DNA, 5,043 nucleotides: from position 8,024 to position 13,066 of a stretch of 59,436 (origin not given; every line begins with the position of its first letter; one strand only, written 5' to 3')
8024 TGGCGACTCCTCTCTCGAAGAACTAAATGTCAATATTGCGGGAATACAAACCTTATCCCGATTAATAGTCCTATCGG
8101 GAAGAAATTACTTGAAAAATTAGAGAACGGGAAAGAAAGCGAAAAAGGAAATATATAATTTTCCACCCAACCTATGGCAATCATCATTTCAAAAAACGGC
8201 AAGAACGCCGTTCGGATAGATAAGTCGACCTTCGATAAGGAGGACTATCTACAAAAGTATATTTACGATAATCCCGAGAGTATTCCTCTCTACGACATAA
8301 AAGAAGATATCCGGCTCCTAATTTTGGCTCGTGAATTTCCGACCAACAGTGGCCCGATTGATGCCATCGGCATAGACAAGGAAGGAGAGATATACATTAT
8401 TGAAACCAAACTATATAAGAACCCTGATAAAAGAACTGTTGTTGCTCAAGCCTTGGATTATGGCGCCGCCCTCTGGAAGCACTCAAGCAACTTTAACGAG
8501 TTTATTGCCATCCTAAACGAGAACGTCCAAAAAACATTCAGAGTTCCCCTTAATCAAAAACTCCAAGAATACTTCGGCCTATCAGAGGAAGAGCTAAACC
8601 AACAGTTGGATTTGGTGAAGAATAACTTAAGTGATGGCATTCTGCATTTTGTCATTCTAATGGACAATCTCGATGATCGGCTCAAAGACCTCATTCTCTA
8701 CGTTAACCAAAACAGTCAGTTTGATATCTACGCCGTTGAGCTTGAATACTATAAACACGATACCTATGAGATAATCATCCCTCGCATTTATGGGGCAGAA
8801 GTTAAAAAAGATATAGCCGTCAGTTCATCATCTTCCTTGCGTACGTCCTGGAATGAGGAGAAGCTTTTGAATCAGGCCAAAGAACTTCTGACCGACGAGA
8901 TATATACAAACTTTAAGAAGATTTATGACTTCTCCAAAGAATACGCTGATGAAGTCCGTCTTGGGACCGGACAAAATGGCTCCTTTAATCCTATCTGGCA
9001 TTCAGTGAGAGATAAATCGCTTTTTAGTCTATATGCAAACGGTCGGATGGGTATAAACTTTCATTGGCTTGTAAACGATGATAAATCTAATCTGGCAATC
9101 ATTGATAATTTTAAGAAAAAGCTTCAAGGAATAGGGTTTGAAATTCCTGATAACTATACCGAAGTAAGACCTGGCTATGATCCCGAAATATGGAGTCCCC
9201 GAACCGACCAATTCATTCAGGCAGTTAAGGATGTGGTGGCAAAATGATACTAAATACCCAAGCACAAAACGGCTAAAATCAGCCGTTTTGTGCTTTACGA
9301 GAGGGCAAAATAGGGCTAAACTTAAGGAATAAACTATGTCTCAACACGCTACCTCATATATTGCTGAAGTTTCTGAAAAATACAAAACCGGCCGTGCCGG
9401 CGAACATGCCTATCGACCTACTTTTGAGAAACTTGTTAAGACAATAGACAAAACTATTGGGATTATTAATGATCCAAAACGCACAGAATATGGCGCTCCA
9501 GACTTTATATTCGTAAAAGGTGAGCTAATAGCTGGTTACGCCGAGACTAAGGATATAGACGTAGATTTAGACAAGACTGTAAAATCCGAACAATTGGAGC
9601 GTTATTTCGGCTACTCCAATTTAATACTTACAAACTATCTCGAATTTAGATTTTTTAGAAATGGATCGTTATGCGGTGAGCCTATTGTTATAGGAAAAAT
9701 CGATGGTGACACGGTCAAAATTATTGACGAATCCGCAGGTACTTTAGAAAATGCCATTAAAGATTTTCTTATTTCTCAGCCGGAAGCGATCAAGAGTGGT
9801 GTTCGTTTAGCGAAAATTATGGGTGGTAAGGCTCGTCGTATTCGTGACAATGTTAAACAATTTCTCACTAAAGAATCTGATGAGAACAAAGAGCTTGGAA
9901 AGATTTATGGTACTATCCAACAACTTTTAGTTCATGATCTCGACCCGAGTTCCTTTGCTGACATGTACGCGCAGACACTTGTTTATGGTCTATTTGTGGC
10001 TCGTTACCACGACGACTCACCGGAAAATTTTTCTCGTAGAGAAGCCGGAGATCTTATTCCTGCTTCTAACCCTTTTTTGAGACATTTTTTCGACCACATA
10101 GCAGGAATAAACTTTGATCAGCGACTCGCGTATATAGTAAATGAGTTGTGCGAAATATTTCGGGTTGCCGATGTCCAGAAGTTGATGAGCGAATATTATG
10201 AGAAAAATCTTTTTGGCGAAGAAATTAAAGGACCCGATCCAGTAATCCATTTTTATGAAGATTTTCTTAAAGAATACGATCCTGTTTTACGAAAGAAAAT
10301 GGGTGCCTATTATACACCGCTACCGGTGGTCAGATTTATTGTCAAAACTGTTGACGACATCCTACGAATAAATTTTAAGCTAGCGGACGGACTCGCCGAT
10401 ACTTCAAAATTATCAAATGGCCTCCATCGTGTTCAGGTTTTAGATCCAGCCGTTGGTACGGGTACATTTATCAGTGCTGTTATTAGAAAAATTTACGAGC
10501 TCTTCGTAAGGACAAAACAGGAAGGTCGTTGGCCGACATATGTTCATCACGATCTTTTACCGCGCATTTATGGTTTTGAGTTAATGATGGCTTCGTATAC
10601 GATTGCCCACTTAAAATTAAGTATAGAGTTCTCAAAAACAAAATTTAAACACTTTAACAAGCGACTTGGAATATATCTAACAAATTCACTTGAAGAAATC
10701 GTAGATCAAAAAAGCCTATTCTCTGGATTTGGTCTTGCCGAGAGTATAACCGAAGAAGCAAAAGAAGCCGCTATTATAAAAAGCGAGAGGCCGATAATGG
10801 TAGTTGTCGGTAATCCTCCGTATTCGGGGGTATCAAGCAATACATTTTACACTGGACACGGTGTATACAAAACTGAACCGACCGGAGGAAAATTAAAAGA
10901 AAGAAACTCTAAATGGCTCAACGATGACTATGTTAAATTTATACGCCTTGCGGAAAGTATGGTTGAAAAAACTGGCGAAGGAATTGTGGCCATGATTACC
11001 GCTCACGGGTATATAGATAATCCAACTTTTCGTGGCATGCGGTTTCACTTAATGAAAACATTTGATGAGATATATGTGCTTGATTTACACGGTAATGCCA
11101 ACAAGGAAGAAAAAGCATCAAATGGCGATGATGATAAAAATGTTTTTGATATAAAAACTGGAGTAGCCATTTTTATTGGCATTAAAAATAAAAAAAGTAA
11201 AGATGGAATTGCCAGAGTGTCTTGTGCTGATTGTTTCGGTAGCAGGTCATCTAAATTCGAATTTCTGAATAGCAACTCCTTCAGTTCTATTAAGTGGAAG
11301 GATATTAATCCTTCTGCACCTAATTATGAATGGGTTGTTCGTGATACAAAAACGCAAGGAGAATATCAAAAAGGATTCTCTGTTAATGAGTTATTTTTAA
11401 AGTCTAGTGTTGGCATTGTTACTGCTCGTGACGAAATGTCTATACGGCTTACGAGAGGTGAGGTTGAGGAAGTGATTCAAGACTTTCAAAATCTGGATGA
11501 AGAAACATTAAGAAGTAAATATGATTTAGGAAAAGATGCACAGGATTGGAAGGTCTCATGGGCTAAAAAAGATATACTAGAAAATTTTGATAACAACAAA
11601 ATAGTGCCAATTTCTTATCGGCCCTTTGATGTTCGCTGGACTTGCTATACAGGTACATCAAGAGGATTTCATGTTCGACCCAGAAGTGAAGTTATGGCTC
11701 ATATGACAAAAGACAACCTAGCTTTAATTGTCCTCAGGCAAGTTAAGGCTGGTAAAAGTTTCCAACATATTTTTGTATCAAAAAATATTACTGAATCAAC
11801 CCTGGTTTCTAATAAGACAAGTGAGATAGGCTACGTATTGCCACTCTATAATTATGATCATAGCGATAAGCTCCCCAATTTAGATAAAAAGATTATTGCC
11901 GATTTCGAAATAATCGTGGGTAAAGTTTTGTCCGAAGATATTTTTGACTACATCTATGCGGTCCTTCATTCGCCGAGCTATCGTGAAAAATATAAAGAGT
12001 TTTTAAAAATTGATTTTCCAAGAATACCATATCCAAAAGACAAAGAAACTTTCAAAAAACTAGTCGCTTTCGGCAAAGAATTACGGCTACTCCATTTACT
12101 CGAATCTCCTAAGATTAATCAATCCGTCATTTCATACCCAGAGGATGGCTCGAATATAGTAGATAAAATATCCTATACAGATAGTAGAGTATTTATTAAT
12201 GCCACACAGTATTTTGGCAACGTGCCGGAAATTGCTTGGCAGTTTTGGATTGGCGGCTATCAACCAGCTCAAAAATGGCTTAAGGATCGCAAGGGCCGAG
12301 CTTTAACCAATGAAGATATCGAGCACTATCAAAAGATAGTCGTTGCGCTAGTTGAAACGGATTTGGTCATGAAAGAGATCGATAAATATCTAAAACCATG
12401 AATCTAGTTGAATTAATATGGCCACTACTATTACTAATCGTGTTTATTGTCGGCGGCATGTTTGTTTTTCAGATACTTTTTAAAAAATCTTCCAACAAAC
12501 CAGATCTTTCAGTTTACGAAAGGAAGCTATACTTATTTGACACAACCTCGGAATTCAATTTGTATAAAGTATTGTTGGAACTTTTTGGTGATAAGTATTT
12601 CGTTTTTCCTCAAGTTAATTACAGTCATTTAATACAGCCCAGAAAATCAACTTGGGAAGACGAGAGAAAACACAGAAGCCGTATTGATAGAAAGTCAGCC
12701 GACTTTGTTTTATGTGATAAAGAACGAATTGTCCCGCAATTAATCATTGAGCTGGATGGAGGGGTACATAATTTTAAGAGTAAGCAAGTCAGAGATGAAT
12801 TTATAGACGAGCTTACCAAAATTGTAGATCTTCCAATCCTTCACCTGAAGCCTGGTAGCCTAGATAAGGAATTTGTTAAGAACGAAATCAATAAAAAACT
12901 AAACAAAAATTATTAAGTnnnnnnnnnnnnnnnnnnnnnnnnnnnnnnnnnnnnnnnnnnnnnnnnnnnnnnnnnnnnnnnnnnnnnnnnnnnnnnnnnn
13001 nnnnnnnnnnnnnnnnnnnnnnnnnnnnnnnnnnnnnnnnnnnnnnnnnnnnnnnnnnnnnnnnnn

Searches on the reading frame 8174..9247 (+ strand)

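Call 3: search_protein_families(library=pfam, proteins=[window:8174-9247:+], max_evalue=0.1)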
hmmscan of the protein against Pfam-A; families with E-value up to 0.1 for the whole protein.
window:8174-9247:+ (357 aa): 2 families
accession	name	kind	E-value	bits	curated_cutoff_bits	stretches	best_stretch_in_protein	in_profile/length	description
PF01939.22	NucS_C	-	0.0042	17.5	24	1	51-81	23-53/124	Endonuclease NucS C-terminal domain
PF21095.3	CarD_C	-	0.064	13.7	23.1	0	208-244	37-72/87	CarD, C-terminal domain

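Call 4: search_protein_families(library=padloc, proteins=[window:8174-9247:+], max_evalue=0.1)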
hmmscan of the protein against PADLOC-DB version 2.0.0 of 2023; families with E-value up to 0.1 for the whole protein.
window:8174-9247:+ (357 aa): 8 families
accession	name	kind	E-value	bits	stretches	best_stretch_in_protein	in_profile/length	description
PDLC04916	PDC-S11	-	1.4e-19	68.4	1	8-229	10-208/358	-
PDLC04915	PDC-S11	-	1e-11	42.7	1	48-200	45-187/379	-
PDLC04944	PDC-S18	-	1.5e-07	29.1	1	1-102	1-92/307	-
PDLC04946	PDC-S18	-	1.5e-07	28.8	1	8-110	27-121/365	-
PDLC04913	PDC-S11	-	5.3e-07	27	1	16-139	20-136/375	-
PDLC02083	Cas4_II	-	4.9e-05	21.8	1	56-145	74-159/186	-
PDLC00943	Cas4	-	0.0044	15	1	60-132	70-141/180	CRISPR-associated protein Cas4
PDLC04824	PDC-S02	-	0.0066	13.7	1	16-96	175-256/308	-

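Call 5: search_protein_families(library=ncbifam, proteins=[window:8174-9247:+], max_evalue=0.1)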
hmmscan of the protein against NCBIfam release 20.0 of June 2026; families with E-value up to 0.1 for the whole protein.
window:8174-9247:+ (357 aa): 4 families
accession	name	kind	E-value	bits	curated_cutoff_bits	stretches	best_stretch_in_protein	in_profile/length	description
NF003270.0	PRK04247.1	equivalog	3.2e-05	23.1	216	1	21-83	128-183/250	endonuclease NucS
TIGR00372.1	cas4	equivalog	0.017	15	65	1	60-132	70-141/180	CRISPR-associated protein Cas4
NF002876.0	PRK03298.1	equivalog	0.055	12.8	252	0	24-80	106-155/224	endonuclease NucS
NF049979.1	AlphHSDSHdhA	equivalog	0.091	12.2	350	0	179-260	48-128/258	7alpha-hydroxysteroid dehydrogenase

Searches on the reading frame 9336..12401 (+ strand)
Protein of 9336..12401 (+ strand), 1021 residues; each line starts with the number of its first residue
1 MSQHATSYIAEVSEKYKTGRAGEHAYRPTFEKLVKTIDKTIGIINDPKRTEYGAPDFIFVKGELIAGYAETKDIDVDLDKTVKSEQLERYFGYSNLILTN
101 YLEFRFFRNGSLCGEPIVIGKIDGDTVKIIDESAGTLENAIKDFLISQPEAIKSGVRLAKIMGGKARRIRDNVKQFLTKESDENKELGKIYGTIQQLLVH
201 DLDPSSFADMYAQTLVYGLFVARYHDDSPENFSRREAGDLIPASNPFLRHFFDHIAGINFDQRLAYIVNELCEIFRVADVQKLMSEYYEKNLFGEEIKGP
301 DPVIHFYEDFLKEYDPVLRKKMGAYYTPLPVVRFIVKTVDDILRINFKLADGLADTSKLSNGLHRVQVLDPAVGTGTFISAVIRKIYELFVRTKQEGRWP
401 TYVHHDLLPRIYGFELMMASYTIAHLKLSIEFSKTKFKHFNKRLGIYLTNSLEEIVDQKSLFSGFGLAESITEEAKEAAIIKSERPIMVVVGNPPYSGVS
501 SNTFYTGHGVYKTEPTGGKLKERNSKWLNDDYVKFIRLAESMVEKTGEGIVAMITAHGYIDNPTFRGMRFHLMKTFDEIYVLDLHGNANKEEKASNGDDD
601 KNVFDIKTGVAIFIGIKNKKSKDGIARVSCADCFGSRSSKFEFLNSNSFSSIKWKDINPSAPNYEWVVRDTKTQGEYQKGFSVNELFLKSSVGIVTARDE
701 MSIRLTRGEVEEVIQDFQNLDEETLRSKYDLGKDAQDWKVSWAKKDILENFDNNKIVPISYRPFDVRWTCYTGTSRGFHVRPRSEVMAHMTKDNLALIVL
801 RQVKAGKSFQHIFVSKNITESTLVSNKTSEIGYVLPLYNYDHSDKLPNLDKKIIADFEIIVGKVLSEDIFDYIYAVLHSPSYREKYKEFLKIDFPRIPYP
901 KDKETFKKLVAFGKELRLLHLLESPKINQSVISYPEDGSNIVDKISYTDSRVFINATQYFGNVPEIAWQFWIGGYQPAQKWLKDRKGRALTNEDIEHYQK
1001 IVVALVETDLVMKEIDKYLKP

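Call 3: search_protein_families(library=pfam, proteins=[window:9336-12401:+], max_evalue=0.1)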
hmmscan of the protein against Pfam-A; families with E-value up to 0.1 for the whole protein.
window:9336-12401:+ (1021 aa): 4 families
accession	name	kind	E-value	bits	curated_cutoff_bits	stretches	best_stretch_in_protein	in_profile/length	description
PF18135.7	Type_ISP_C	-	4.9e-88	295.9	25.9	1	685-1013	1-341/342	Type ISP C-terminal specificity domain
PF02384.22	N6_Mtase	-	2e-10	41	20.4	1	303-546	6-176/311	N-6 DNA Methylase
PF07669.17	Eco57I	-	3.4e-07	31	25.3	1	411-576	3-157/171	Eco57I restriction-modification methylase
PF20473.4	MmeI_Mtase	-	3.2e-06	26.9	27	1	357-503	12-152/259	MmeI, DNA-methyltransferase domain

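Call 4: search_protein_families(library=padloc, proteins=[window:9336-12401:+], max_evalue=0.1)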
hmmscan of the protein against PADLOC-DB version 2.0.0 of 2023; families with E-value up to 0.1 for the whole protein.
window:9336-12401:+ (1021 aa): 17 families
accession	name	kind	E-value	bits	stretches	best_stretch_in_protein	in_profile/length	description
PDLC03610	REase_MTase_IIG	-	7.1e-296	982.6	2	519-1017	553-1074/1096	Type IIG restriction enzyme-methyltransferase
PDLC03631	REase_MTase_IIG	-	2.7e-100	334.8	1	18-986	21-987/1086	Type IIG restriction enzyme-methyltransferase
PDLC03597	REase_MTase_IIG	-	5e-51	171.5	1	303-921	861-1505/1646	Type IIG restriction enzyme-methyltransferase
PDLC03051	REase_MTase_I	-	1.7e-48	162.7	1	303-984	845-1537/1591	Type I restriction enzyme-methyltransferase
PDLC03621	REase_MTase_IIG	-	8e-44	147.9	1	306-998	287-973/1024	Type IIG restriction enzyme-methyltransferase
PDLC04134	mad2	-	1.2e-11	42.2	1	56-623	43-451/492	mads_2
PDLC03630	REase_MTase_IIG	-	1.9e-06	24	1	284-417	335-455/1100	Type IIG restriction enzyme-methyltransferase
PDLC02529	PglX|PglXI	-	1.4e-05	21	1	362-503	225-374/1189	PglX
PDLC03338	MTase_II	-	2e-05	21.5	1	317-575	124-320/604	Type II methyltransferase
PDLC03021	MTase_I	-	3.4e-05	20.8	1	282-425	142-242/491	Type I methyltransferase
PDLC03025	MTase_I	-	3.6e-05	20.6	1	304-396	145-214/569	Type I methyltransferase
PDLC03313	MTase_II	-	8e-05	19.3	1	362-496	46-154/563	Type II methyltransferase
PDLC03226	MTase_II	-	0.00019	18.2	1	318-385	12-64/579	Type II methyltransferase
PDLC03580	REase_II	-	0.00041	16.3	1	317-463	373-513/1112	Type II restriction enzyme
PDLC03599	REase_MTase_IIG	-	0.001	15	1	318-389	301-373/959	Type IIG restriction enzyme-methyltransferase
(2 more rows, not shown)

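Call 5: search_protein_families(library=ncbifam, proteins=[window:9336-12401:+], max_evalue=0.1)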
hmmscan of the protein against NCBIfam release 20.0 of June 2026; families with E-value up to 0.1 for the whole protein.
window:9336-12401:+ (1021 aa): 4 families
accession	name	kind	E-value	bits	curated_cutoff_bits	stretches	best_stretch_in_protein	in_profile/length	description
TIGR02987.1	met_A_Alw26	exception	0.00045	19.1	353.5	1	320-499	1-125/523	Alw26I/Eco31I/Esp3I family type II restriction adenine-specific DNA-methyltransferase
NF033455.1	BREX_6_MTaseX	exception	0.0012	16.4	900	1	478-591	547-645/1319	BREX-6 system adenine-specific DNA-methyltransferase PglX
NF047738.1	antiphage_MADS2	equivalog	0.005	15.2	720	0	366-395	333-362/654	methylation-associated defense system DNA methyltransferase MAD2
NF033451.1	BREX_2_MTaseX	equivalog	0.014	13.1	400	1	317-503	190-375/1185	BREX-2 system adenine-specific DNA-methyltransferase PglX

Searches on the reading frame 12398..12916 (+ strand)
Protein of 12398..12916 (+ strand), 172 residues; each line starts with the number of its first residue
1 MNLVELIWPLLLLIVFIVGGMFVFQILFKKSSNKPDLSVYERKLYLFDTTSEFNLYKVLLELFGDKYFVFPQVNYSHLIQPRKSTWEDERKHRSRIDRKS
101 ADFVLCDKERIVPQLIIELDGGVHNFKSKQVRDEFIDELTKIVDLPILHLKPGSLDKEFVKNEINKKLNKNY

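Call 3: search_protein_families(library=pfam, proteins=[window:12398-12916:+], max_evalue=0.1)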
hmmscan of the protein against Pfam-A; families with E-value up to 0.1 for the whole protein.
window:12398-12916:+ (172 aa): 1 family
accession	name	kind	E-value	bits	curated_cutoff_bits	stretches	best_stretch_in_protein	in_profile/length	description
PF10881.14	DUF2726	-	5.8e-20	71.7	24.7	1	49-164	6-123/126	Protein of unknown function (DUF2726)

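Call 4: search_protein_families(library=padloc, proteins=[window:12398-12916:+], max_evalue=0.1)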
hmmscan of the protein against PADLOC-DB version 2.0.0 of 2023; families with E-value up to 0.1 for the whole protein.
window:12398-12916:+ (172 aa): 0 families

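Call 5: search_protein_families(library=ncbifam, proteins=[window:12398-12916:+], max_evalue=0.1)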
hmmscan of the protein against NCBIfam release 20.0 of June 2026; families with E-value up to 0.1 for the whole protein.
window:12398-12916:+ (172 aa): 0 families
